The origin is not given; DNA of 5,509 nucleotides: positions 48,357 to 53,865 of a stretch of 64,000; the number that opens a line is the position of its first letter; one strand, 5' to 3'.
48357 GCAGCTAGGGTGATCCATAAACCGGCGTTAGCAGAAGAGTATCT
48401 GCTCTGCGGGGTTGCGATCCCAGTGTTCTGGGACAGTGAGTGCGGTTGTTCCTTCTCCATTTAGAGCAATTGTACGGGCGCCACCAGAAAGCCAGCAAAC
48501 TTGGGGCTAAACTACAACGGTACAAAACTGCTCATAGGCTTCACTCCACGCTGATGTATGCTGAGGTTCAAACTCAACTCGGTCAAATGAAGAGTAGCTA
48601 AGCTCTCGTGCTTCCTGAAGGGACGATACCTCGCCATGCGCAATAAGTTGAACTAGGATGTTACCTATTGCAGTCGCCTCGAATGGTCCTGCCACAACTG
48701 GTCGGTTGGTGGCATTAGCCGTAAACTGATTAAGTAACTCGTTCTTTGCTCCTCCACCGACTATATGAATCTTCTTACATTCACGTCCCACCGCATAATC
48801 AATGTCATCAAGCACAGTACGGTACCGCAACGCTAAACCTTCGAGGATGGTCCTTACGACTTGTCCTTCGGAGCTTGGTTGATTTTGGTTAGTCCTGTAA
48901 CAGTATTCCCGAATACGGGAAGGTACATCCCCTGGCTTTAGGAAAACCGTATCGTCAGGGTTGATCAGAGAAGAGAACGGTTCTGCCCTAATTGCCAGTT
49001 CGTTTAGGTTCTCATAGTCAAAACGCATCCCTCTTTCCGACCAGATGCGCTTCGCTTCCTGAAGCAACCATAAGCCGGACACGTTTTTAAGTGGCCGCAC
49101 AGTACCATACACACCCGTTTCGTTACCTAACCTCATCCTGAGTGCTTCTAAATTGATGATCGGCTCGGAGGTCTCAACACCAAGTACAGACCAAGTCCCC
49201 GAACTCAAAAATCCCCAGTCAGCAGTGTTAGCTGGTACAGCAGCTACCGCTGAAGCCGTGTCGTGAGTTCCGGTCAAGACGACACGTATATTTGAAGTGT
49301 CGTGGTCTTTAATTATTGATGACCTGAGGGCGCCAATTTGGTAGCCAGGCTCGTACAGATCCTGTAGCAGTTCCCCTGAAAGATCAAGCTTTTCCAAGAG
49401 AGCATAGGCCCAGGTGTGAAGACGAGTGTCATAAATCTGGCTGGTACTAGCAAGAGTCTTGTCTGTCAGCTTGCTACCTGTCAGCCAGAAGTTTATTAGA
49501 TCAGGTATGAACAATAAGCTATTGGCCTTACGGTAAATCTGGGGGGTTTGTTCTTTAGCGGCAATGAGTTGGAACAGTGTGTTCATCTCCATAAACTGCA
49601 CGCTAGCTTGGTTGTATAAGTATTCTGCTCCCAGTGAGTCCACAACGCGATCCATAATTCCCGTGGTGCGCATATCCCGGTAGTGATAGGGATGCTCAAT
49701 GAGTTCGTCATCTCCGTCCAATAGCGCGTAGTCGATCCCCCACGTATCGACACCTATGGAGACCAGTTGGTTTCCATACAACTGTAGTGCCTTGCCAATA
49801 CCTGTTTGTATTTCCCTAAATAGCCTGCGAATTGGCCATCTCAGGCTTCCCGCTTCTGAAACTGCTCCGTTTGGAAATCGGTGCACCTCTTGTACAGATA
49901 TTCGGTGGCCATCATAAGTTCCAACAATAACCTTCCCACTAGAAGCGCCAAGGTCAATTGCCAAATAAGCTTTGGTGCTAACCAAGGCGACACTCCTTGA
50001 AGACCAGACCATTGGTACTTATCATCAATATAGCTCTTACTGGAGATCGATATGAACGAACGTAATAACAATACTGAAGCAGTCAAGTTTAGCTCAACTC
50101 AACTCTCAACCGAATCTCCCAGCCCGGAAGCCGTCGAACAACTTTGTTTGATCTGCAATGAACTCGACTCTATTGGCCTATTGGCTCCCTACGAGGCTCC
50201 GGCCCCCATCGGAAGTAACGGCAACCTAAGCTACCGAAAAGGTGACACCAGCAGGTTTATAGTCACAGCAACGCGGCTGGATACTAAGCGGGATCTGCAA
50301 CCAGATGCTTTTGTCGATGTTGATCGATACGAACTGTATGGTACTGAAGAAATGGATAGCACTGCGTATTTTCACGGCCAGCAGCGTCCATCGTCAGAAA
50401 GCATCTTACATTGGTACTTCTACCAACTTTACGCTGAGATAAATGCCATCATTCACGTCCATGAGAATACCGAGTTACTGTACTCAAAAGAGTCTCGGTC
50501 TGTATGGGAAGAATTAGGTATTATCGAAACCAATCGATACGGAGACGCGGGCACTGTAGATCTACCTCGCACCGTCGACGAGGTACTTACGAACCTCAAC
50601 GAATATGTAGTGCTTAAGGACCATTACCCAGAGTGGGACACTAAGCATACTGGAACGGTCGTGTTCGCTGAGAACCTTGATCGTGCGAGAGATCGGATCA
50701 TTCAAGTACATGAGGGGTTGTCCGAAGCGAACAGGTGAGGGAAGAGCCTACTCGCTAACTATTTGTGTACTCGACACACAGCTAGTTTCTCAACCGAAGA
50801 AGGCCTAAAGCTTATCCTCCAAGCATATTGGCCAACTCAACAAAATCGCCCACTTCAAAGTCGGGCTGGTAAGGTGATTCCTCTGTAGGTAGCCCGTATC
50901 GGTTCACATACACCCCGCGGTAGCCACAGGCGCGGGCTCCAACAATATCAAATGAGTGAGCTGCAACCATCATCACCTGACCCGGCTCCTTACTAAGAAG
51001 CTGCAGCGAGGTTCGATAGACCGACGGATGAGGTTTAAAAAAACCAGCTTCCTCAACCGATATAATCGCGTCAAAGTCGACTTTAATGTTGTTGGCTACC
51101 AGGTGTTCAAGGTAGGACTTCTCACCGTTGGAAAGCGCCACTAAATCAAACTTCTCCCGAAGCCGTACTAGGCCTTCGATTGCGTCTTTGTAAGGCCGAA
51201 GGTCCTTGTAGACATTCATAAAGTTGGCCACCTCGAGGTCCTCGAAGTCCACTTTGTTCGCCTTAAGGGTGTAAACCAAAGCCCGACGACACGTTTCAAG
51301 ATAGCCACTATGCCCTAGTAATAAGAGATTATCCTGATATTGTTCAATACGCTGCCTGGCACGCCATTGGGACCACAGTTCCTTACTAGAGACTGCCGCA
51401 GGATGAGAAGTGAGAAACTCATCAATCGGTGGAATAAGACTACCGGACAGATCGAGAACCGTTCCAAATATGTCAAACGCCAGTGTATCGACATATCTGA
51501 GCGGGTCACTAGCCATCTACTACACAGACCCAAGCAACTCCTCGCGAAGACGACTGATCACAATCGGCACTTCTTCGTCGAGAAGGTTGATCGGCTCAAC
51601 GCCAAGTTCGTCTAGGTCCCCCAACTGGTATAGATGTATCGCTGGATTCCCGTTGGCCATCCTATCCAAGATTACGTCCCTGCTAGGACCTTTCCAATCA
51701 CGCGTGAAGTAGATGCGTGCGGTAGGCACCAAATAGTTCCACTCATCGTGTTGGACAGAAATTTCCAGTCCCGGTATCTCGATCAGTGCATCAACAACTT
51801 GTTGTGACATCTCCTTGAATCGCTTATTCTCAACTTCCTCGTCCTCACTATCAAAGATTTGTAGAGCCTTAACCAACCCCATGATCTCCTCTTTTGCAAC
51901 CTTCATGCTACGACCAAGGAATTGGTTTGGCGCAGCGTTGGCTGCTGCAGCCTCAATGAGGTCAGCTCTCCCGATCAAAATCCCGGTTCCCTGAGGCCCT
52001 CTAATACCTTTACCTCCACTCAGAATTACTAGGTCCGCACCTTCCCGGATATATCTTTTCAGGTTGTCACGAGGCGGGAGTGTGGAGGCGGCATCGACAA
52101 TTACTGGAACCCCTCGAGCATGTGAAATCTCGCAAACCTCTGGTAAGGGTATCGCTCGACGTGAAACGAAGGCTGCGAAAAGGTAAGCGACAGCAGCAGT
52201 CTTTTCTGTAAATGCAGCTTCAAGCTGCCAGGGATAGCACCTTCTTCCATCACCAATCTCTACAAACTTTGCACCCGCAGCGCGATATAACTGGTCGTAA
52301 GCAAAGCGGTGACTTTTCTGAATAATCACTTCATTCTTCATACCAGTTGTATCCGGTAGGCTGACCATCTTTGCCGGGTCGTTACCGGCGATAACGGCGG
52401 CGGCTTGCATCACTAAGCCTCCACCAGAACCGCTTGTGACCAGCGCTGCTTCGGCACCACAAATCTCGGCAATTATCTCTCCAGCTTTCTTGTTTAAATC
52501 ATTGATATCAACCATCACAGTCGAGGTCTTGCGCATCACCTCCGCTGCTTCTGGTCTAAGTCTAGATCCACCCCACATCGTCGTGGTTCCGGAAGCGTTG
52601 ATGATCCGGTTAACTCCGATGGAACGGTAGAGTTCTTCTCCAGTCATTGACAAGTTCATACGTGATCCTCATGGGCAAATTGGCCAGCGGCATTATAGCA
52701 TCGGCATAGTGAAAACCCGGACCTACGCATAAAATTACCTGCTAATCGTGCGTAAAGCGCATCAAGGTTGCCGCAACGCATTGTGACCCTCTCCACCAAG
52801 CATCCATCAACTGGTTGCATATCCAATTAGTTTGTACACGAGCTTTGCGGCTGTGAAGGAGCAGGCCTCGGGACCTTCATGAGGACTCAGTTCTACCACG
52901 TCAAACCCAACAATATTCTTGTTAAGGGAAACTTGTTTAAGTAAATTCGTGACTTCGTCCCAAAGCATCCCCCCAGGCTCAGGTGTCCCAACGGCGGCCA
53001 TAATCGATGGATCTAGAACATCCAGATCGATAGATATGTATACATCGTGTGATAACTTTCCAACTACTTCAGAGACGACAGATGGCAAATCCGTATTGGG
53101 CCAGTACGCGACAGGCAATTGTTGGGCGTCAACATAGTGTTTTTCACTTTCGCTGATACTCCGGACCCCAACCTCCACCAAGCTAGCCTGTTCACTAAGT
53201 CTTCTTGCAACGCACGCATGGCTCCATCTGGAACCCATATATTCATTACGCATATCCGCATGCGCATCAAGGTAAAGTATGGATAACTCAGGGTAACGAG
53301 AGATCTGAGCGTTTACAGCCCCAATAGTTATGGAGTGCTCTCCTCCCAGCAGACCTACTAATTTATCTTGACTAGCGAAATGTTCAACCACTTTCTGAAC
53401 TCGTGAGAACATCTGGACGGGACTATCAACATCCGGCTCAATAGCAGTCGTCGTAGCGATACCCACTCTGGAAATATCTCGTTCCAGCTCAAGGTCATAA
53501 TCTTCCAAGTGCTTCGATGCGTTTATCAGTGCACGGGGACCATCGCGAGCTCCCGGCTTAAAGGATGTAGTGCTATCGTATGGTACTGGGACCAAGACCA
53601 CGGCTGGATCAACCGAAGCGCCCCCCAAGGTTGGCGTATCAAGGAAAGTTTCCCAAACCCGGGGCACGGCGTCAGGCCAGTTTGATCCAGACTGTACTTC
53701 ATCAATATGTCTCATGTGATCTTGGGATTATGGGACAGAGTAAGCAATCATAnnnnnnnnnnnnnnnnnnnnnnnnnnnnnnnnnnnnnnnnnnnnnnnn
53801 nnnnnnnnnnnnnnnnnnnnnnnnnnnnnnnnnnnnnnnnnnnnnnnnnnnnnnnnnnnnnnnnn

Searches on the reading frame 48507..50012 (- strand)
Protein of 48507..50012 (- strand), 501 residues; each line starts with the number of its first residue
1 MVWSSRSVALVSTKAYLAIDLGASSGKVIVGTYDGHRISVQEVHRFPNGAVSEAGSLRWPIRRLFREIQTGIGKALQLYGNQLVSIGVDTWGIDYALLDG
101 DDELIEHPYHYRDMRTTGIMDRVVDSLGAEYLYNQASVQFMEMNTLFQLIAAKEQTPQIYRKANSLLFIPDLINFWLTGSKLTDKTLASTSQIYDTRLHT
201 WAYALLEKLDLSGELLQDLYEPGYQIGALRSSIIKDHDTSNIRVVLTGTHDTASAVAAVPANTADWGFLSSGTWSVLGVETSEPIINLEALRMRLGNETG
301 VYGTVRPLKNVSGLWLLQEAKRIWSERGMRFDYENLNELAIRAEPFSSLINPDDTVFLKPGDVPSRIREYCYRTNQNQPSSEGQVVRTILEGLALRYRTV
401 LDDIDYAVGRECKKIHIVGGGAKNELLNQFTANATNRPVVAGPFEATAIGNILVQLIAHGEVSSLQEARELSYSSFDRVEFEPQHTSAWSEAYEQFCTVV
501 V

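Call 53: search_protein_families(library=pfam, proteins=[window:48507-50012:-], max_evalue=0.001)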
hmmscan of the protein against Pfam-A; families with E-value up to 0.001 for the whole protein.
window:48507-50012:- (501 aa): 2 families
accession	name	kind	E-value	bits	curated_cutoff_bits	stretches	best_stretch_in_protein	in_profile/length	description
PF02782.22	FGGY_C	-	2.1e-35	122.7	27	1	269-458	3-197/198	FGGY family of carbohydrate kinases, C-terminal domain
PF00370.27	FGGY_N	-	1.1e-28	101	28.8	1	16-256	2-243/245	FGGY family of carbohydrate kinases, N-terminal domain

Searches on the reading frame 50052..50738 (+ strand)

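Call 53: search_protein_families(library=pfam, proteins=[window:50052-50738:+], max_evalue=0.001)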
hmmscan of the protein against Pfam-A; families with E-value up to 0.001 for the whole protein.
window:50052-50738:+ (228 aa): 1 family
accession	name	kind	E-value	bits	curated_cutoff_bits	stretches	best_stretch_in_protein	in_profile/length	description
PF00596.27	Aldolase_II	-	3.2e-11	43.9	22.2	1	54-221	18-177/183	Class II Aldolase and Adducin N-terminal domain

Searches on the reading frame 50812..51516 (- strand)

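Call 53: search_protein_families(library=pfam, proteins=[window:50812-51516:-], max_evalue=0.001)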
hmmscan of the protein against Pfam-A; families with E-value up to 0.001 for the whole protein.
window:50812-51516:- (234 aa): 3 families
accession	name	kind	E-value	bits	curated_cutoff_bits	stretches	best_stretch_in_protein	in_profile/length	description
PF00702.32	Hydrolase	-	1.1e-14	55.7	26.4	1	9-198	1-191/191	haloacid dehalogenase-like hydrolase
PF13419.12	HAD_2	-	3.7e-09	37.4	23.8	1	99-201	72-175/178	Haloacid dehalogenase-like hydrolase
PF13242.12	Hydrolase_like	-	7.8e-05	23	22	1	161-222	4-69/75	HAD-hyrolase-like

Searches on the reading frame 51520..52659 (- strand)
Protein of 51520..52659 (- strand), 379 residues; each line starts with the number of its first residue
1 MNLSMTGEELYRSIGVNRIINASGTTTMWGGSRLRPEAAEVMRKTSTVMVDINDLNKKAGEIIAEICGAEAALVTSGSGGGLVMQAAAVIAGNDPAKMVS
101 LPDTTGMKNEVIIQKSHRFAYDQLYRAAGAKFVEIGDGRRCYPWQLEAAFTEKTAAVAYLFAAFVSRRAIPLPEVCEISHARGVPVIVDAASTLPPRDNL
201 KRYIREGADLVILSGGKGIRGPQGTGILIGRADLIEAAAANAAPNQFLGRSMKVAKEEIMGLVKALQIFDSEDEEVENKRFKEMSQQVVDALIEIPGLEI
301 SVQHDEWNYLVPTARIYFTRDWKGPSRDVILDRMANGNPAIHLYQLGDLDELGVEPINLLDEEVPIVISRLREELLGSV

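Call 53: search_protein_families(library=pfam, proteins=[window:51520-52659:-], max_evalue=0.001)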
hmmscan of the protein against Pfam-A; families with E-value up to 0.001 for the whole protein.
window:51520-52659:- (379 aa): 3 families
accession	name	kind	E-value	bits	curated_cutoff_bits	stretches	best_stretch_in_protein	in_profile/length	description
PF00266.25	Aminotran_5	-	3.2e-13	49.8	21.5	1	37-248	26-227/371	Aminotransferase class-V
PF03841.19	SelA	-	5.9e-11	42.4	22.8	1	60-278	53-268/367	L-seryl-tRNA selenium transferase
PF01212.27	Beta_elim_lyase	-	0.00065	19.6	27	0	173-254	152-232/288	Beta-eliminating lyase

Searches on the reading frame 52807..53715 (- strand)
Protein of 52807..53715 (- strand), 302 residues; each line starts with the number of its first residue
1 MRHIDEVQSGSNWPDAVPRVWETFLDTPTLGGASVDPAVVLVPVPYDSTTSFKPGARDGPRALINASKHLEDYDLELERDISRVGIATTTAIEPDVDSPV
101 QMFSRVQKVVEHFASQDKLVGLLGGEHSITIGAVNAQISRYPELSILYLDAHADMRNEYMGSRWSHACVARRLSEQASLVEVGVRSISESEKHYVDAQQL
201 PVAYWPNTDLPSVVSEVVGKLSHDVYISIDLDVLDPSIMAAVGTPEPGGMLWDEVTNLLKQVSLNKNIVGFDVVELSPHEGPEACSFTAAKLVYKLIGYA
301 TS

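Call 53: search_protein_families(library=pfam, proteins=[window:52807-53715:-], max_evalue=0.001)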
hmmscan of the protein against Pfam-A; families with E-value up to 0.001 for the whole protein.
window:52807-53715:- (302 aa): 1 family
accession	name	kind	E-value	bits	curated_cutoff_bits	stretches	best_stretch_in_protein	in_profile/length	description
PF00491.26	Arginase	-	1.6e-63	215.2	22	1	39-297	3-279/280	Arginase family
